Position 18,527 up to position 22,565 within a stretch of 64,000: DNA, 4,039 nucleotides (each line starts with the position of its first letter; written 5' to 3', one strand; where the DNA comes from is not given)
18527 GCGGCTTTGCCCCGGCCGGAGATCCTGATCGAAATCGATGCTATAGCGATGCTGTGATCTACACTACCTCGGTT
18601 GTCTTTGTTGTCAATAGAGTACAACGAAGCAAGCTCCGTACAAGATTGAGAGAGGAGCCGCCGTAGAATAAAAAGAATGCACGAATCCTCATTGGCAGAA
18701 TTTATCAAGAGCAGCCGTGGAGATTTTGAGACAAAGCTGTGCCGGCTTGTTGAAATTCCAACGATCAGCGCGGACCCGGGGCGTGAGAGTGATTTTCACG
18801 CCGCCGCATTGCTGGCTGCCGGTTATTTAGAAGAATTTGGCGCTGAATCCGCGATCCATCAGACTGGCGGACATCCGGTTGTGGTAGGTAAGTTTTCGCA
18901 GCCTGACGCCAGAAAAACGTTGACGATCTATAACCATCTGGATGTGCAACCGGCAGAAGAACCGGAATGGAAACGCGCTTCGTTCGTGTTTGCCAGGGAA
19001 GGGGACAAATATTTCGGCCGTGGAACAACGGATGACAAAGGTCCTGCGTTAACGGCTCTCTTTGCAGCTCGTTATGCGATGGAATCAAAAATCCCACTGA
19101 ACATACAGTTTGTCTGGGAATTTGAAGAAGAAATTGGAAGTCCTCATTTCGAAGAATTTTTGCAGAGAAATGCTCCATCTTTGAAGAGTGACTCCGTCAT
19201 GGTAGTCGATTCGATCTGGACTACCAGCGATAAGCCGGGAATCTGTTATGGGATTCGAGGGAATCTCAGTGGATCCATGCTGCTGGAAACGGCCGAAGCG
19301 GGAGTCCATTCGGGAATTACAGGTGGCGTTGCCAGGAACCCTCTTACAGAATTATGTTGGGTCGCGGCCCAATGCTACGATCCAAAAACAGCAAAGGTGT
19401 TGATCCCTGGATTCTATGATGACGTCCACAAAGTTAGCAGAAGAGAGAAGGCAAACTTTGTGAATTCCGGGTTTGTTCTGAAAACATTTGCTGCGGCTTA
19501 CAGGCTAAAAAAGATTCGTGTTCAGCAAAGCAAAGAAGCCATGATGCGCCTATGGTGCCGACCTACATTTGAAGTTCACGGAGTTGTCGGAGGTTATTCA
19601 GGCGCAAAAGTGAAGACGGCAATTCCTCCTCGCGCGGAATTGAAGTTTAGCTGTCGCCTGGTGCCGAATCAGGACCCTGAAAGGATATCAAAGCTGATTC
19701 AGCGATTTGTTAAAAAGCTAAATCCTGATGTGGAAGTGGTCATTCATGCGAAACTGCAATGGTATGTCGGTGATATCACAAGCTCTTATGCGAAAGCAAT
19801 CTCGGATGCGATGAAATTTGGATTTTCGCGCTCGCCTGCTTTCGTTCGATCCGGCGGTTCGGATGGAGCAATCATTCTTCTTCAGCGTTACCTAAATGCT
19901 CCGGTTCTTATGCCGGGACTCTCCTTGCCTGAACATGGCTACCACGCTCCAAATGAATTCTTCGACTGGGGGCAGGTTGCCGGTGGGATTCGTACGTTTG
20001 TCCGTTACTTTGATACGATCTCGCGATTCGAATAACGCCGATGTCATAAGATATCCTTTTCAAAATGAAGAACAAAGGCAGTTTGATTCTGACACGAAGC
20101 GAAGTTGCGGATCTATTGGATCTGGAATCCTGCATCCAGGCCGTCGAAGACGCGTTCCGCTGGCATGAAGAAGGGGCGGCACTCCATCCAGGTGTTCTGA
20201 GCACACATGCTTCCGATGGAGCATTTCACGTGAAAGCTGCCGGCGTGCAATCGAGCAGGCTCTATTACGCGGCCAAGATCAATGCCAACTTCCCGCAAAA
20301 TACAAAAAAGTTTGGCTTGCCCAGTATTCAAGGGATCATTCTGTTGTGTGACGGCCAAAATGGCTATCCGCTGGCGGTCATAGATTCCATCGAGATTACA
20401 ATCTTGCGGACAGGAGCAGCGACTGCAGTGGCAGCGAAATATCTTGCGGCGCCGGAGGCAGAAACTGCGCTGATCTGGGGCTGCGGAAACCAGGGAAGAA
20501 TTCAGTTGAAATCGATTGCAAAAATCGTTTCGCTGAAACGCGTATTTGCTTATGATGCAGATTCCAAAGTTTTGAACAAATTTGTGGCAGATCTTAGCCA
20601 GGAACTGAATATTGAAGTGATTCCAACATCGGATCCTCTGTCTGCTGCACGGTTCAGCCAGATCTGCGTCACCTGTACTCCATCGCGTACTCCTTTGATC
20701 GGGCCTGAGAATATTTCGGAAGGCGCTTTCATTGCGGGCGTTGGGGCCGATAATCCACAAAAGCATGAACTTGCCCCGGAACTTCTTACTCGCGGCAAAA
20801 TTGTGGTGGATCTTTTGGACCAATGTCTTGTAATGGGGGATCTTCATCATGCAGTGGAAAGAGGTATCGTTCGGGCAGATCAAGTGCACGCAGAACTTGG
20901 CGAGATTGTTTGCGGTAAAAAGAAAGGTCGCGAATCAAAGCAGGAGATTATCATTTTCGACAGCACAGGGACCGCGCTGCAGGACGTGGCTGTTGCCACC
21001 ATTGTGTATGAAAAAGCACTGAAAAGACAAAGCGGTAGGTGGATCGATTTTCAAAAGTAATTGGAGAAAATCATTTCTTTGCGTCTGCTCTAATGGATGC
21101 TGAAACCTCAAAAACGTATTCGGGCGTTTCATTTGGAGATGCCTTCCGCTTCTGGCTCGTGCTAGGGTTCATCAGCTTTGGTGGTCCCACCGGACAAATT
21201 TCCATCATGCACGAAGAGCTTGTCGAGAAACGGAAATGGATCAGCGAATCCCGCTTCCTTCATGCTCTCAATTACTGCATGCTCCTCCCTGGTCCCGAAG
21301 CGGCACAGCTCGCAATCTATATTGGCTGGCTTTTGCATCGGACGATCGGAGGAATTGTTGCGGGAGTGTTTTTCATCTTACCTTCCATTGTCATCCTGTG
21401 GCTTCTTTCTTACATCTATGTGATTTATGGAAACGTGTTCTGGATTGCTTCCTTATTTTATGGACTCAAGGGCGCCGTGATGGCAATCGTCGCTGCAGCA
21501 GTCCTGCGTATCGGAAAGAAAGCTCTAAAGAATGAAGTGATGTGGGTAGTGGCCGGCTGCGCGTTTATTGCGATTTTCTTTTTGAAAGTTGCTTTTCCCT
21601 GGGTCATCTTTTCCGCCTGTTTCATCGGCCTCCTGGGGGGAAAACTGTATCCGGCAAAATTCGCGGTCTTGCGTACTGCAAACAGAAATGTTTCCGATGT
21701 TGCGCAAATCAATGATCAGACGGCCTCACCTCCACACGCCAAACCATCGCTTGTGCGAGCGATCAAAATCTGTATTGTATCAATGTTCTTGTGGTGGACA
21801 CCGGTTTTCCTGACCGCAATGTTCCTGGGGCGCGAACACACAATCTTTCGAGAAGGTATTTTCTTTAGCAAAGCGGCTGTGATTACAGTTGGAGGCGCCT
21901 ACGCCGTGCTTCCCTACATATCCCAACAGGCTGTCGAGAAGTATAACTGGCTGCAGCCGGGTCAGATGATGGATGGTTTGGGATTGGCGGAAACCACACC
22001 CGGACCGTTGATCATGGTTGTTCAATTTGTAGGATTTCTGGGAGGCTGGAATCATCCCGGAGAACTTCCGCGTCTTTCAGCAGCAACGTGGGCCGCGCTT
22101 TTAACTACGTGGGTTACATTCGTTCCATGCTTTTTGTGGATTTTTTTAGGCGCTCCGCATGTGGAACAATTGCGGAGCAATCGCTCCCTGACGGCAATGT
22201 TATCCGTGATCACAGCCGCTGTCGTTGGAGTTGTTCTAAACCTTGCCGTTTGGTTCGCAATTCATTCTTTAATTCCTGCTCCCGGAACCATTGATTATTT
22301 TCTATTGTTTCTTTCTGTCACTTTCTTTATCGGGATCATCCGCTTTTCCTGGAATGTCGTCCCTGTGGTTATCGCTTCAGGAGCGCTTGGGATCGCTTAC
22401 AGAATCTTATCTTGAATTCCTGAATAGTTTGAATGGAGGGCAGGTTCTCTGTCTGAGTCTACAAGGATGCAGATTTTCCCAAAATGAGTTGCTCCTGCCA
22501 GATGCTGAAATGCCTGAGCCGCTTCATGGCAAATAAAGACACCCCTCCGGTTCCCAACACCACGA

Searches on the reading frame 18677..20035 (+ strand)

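Call 23: search_protein_families(library=pfam, proteins=[window:18677-20035:+], max_evalue=0.00001)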
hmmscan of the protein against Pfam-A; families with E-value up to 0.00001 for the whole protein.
window:18677-20035:+ (452 aa): 2 families
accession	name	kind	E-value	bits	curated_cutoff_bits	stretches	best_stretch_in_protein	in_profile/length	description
PF01546.33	Peptidase_M20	-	3.9e-20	73.1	24.6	1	84-445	2-204/206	Peptidase family M20/M25/M40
PF07687.19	M20_dimer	-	9.3e-14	51.7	21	1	200-351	8-105/107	Peptidase dimerisation domain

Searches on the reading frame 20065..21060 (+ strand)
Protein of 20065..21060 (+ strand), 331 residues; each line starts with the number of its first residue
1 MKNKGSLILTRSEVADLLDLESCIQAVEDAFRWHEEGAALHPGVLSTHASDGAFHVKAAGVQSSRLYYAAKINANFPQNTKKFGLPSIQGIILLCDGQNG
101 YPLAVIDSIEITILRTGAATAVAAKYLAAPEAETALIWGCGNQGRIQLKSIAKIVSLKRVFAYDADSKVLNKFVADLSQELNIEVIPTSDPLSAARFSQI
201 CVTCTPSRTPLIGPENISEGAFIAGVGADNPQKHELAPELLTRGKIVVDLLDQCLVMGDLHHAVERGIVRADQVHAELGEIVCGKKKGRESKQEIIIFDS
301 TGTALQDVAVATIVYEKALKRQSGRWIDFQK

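Call 60: search_protein_families(library=pfam, proteins=[window:20065-21060:+], max_evalue=0.00001)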
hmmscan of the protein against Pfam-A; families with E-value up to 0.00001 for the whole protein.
window:20065-21060:+ (331 aa): 1 family
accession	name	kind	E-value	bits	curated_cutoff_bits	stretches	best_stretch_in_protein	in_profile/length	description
PF02423.21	OCD_Mu_crystall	-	9e-70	235.6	24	1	7-320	4-312/314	Ornithine cyclodeaminase/mu-crystallin family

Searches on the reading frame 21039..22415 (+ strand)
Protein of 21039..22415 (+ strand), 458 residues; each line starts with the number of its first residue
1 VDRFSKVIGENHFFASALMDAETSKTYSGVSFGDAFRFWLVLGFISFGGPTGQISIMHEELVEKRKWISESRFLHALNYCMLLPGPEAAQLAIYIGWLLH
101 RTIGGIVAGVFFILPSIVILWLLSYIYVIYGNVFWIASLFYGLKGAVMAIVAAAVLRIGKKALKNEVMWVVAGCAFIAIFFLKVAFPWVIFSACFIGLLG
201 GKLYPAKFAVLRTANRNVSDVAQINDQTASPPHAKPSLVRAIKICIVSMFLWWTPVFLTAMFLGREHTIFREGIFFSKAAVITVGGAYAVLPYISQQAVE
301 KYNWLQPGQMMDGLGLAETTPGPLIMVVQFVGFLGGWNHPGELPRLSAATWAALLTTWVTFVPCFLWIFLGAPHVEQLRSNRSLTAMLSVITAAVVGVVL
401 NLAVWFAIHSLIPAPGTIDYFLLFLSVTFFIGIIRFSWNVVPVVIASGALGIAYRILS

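Call 60: search_protein_families(library=pfam, proteins=[window:21039-22415:+], max_evalue=0.00001)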
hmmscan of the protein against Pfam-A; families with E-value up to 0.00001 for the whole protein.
window:21039-22415:+ (458 aa): 1 family
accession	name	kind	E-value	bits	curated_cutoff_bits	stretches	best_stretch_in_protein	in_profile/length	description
PF02417.20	Chromate_transp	-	3.3e-73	245.6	28.6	2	35-198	3-166/166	Chromate transporter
